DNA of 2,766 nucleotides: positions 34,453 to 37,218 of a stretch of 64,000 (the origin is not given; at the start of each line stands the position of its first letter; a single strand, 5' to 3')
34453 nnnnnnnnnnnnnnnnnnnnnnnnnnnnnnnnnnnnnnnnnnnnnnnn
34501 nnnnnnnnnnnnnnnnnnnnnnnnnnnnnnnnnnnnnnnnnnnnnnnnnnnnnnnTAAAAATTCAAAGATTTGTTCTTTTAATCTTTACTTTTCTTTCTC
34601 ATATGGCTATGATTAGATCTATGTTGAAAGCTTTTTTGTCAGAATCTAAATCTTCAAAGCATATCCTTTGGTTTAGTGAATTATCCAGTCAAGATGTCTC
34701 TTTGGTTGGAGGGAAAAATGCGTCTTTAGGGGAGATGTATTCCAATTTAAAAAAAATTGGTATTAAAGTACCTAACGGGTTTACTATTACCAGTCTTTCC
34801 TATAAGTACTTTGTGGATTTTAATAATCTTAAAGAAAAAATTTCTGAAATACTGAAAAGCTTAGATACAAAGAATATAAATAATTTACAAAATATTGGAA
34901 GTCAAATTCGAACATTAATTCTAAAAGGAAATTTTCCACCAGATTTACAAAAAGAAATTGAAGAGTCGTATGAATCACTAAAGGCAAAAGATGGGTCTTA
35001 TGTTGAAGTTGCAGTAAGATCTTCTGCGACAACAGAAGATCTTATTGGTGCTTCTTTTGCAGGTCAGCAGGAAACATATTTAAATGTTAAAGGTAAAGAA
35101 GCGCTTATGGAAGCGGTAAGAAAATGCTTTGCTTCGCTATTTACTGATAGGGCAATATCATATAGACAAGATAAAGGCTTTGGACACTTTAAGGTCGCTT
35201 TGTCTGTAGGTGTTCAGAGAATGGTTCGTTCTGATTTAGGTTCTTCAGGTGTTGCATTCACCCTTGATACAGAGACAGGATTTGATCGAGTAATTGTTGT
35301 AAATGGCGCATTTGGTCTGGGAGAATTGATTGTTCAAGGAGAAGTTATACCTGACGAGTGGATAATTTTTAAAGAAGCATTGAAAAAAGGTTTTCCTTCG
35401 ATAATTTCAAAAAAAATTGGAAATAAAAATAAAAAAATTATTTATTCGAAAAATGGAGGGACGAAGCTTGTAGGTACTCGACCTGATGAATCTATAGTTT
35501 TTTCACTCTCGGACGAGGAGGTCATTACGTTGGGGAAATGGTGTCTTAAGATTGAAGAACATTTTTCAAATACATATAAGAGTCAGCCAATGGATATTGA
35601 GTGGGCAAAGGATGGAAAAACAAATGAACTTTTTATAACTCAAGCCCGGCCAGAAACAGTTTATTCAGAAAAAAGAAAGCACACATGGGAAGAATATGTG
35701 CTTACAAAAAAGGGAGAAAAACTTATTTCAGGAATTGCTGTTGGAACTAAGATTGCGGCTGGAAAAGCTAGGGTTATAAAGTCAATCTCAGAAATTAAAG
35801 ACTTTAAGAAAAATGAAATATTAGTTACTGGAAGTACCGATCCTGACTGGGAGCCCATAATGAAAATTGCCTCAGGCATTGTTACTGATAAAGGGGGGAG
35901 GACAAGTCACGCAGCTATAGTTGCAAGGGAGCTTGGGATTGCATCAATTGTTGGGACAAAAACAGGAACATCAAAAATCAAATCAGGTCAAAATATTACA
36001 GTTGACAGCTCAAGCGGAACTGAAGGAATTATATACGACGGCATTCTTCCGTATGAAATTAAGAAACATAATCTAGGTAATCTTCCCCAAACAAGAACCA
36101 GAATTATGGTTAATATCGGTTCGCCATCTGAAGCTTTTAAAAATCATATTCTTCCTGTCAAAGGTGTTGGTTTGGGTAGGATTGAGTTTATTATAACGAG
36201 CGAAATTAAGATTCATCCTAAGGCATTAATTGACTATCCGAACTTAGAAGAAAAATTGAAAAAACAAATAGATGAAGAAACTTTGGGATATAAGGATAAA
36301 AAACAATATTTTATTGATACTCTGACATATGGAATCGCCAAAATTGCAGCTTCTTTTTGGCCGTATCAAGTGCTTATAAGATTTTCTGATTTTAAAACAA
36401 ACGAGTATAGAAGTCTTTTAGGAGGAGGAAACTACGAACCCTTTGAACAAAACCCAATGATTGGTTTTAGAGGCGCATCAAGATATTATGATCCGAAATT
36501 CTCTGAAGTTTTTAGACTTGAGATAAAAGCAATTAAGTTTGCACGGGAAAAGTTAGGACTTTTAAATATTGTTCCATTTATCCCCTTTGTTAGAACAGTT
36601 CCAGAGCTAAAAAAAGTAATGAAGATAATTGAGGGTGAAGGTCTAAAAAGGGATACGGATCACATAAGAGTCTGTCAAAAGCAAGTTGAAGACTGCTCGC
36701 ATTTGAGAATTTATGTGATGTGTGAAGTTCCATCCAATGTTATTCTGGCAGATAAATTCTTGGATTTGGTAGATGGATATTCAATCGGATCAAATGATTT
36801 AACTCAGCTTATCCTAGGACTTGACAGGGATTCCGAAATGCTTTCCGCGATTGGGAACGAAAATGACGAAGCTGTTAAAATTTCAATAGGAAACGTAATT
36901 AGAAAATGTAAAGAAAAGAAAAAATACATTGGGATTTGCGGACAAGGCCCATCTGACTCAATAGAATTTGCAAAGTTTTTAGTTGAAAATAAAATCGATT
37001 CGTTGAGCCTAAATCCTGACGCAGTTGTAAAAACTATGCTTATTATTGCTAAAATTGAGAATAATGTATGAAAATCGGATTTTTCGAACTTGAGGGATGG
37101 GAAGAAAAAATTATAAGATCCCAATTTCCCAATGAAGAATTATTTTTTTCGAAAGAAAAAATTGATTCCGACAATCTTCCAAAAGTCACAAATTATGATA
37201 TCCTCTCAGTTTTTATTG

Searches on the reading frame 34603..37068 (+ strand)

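Call 60: search_protein_families(library=pfam, proteins=[window:34603-37068:+], max_evalue=0.001)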
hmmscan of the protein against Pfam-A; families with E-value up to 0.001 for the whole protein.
window:34603-37068:+ (822 aa): 3 families
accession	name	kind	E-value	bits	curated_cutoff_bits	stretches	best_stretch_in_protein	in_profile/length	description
PF01326.24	PPDK_N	-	6e-116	387.7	27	1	33-361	2-319/328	Pyruvate phosphate dikinase, AMP/ATP-binding domain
PF02896.24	PEP-utilizers_C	-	1.4e-54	185.7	22.8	1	495-819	16-292/293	PEP-utilising enzyme, PEP-binding domain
PF00391.29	PEP-utilizers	-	3.2e-25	88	23.1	1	401-472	1-72/72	PEP-utilising enzyme, mobile domain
